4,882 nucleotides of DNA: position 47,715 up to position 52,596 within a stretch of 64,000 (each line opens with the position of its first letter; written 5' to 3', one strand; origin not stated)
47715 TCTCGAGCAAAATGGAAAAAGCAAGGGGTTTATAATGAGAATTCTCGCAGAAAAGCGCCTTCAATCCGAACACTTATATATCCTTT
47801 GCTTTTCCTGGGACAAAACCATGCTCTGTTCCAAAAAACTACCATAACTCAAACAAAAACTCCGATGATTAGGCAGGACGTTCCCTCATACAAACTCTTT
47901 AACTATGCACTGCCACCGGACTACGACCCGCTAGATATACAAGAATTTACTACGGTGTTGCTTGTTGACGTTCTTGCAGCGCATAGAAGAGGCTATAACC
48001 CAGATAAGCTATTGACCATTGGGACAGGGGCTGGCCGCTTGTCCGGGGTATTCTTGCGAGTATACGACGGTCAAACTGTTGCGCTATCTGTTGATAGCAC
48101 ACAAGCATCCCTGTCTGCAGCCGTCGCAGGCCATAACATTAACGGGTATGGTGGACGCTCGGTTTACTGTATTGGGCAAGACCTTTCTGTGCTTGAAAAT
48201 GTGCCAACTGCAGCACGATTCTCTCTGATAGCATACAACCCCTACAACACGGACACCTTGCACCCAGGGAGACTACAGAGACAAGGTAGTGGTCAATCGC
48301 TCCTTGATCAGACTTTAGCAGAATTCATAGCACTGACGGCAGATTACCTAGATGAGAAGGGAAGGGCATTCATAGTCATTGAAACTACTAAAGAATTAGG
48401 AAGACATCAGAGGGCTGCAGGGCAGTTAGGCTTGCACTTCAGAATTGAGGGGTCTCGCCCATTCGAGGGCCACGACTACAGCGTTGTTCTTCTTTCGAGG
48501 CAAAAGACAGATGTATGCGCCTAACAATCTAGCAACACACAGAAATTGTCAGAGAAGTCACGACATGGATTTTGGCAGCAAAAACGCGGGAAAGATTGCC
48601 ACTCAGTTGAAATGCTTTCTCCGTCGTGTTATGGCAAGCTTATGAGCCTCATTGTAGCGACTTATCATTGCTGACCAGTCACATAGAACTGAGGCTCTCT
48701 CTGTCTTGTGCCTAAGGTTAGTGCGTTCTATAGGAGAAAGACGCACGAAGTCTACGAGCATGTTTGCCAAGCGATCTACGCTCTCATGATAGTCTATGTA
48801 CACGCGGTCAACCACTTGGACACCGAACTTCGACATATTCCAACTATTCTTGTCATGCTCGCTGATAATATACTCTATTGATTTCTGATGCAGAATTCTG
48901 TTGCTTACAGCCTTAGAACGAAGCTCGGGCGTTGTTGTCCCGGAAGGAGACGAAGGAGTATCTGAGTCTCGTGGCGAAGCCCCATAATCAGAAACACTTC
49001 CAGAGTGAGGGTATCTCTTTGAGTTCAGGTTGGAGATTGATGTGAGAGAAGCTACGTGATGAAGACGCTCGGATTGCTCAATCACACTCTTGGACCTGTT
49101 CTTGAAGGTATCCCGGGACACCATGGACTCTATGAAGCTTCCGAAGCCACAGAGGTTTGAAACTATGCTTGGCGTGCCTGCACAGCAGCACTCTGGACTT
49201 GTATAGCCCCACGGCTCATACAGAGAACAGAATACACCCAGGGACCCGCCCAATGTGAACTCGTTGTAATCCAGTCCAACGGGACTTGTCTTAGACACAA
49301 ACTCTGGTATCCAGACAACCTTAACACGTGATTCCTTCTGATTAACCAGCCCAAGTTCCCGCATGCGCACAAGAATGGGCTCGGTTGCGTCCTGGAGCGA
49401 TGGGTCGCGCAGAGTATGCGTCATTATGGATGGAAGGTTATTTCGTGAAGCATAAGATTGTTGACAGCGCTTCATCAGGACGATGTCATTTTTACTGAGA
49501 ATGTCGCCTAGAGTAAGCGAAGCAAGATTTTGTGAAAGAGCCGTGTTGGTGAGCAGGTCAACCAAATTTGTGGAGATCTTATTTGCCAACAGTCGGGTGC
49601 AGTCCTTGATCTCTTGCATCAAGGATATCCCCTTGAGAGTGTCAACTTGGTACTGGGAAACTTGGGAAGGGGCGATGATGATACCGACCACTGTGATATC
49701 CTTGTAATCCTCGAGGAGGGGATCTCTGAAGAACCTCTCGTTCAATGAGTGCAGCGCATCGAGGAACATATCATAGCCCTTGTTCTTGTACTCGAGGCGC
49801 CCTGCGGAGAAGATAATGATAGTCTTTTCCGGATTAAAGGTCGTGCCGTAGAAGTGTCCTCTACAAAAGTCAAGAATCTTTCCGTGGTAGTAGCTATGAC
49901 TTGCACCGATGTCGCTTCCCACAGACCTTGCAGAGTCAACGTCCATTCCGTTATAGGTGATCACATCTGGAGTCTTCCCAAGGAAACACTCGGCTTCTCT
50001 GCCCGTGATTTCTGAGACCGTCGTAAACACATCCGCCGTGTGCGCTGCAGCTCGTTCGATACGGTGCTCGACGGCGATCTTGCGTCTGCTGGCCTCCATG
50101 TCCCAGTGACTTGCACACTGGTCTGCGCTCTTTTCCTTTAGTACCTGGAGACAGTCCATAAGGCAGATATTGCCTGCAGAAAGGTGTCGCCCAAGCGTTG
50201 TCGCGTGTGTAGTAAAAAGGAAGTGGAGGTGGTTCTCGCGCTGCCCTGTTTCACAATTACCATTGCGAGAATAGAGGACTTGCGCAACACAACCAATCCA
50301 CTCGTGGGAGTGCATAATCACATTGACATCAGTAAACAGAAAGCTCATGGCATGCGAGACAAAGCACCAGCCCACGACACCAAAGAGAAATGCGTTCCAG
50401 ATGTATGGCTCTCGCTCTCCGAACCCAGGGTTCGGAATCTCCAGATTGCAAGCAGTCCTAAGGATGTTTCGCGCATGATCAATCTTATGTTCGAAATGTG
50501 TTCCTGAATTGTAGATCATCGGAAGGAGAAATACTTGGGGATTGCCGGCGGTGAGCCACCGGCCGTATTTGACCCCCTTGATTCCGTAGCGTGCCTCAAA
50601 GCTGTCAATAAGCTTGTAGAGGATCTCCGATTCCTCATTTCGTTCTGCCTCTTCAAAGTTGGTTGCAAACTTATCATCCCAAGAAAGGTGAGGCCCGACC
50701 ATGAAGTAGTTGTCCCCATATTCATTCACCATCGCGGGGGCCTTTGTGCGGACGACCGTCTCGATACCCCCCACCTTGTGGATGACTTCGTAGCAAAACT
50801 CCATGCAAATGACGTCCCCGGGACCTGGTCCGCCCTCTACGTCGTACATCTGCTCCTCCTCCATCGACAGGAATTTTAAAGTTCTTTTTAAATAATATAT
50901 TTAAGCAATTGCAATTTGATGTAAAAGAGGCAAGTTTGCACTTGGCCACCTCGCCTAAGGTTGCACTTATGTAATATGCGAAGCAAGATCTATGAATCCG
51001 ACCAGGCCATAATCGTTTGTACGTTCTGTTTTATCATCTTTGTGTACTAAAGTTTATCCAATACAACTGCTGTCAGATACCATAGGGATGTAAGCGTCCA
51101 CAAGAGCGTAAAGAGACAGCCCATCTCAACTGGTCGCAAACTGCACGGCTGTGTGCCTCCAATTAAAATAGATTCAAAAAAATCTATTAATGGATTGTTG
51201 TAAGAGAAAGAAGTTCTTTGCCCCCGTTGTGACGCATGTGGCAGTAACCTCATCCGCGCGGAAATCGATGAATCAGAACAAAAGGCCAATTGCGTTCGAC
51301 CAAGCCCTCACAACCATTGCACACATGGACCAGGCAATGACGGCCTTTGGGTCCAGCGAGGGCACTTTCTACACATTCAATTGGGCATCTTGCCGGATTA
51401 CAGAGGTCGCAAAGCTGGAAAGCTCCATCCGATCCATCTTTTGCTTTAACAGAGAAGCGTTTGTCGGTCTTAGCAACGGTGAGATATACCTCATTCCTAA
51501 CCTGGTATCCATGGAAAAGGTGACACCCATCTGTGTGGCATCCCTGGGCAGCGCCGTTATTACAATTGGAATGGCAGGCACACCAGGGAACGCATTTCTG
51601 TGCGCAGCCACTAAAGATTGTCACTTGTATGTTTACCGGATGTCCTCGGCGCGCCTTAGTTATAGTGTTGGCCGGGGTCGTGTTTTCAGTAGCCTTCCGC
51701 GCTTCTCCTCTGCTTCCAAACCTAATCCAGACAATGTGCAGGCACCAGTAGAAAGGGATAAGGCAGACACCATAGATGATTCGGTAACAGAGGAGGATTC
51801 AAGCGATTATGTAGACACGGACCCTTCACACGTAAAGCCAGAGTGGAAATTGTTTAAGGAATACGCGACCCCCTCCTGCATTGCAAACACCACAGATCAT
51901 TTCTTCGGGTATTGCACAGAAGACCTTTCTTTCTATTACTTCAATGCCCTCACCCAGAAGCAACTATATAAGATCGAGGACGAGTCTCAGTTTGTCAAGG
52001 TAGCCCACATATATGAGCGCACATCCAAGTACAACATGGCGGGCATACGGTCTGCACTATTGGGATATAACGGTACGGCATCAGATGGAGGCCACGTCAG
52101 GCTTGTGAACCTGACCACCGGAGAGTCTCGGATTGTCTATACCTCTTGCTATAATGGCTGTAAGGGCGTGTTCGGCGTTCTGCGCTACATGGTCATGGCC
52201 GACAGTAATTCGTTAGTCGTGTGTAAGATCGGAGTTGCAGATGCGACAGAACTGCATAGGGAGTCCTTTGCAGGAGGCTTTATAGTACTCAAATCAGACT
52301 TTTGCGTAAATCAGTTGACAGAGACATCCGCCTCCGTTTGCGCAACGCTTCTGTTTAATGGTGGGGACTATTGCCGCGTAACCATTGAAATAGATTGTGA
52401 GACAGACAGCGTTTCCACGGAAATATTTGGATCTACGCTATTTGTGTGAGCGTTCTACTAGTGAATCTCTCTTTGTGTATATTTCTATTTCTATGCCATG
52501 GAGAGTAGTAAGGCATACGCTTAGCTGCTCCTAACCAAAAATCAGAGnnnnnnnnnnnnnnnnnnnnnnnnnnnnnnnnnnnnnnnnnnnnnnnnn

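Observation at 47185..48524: Tandem pair of HemK2/Mtq2-like methyltransferases; downstream copy has NPY instead of the catalytic NPPY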

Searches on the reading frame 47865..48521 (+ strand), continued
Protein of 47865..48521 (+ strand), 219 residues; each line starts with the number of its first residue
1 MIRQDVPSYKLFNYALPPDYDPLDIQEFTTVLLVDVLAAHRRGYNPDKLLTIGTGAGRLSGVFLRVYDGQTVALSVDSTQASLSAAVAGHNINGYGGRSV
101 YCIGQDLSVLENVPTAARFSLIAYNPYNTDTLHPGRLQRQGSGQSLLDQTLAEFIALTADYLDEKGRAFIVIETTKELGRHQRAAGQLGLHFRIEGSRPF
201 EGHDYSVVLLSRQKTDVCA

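Call 46: list_cluster_members(proteins=[P0001, P0006, P0003, P0011])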
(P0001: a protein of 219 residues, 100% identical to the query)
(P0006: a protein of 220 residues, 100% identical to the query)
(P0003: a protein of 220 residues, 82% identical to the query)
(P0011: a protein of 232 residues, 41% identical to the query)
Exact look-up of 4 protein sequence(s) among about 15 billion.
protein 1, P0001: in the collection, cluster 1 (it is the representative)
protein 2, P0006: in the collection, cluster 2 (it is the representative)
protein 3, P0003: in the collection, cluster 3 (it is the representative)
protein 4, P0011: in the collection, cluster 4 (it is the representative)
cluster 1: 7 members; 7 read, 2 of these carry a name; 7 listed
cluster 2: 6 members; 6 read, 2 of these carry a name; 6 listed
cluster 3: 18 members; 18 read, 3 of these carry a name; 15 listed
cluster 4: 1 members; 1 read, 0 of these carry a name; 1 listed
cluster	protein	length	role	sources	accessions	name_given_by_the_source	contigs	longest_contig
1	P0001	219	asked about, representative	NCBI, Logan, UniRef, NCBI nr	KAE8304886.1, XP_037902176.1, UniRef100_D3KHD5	hypothetical protein GL50803_001902 [Giardia duodenalis] | Uncharacterized protein n=1 Tax=Giardia intestinalis (strain ATCC 50803 / WB clone C6) ... | hypothetical protein GL50803_001902 [Giardia intestinalis]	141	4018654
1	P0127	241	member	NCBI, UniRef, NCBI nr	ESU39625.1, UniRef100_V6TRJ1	Methyltransferase domain containing protein [Giardia duodenalis] | Methyltransferase domain containing protein n=1 Tax=Giardia intestinalis TaxID=5741 ... | Methyltransferase domain containing protein [Giardia intestinalis]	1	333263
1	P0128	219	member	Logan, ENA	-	-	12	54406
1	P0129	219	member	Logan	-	-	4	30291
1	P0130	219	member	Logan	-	-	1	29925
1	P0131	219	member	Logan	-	-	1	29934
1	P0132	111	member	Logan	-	-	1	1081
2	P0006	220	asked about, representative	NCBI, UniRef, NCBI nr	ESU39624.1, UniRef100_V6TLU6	Methyltransferase [Giardia duodenalis] | Methyltransferase n=1 Tax=Giardia intestinalis TaxID=5741 RepID=V6TLU6_GIAIN | Methyltransferase [Giardia intestinalis]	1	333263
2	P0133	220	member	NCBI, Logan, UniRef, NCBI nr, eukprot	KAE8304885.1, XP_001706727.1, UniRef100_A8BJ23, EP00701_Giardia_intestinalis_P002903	Glutamine methyltransferase [Giardia duodenalis] | Glutamine methyltransferase n=1 Tax=Giardia intestinalis (strain ATCC 50803 / WB clone ... | Glutamine methyltransferase [Giardia intestinalis]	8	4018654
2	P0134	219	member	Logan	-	-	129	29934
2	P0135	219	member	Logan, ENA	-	-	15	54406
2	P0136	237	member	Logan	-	-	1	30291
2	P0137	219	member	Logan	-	-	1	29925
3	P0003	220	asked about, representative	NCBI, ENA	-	-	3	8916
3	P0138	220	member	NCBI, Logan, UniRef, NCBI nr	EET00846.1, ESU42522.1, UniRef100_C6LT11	Methyltransferase domain containing protein [Giardia duodenalis] | Uncharacterized protein n=2 Tax=Giardia intestinalis TaxID=5741 RepID=C6LT11_GIAIB | Hypothetical protein GL50581_1904 [Giardia intestinalis ATCC 50581]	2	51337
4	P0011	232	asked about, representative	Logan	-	-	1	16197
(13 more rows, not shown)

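Call 78: find_encoding_contigs(protein=P0001, flank=2500, max_places=10)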
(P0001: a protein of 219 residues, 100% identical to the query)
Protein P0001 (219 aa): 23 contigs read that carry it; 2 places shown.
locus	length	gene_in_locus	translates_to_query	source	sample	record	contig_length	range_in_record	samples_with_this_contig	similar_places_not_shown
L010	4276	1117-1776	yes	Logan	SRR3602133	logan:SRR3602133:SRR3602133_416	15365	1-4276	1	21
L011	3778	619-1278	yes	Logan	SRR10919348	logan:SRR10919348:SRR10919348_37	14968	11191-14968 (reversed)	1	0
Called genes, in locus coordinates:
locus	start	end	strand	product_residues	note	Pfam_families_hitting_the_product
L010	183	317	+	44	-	-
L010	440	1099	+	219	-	PF05175:MTS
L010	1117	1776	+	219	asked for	-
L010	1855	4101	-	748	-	PF05693:Glycogen_syn, PF00534:Glycos_transf_1 (faint), PF05693:Glycogen_syn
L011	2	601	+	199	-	?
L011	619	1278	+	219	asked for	-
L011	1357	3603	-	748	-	PF05693:Glycogen_syn, PF00534:Glycos_transf_1 (faint), PF05693:Glycogen_syn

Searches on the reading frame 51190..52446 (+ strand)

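Call 77: search_protein_families(library=pfam, proteins=[window:51190-52446:+], max_evalue=0.001)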
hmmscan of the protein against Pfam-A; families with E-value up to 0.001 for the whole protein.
window:51190-52446:+ (419 aa): 1 family
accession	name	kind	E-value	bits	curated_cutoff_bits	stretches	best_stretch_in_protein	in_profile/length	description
PF23414.1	Beta-prop_EML_2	-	0.00099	19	90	0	45-154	7-113/266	Echinoderm microtubule-associated protein second beta-propeller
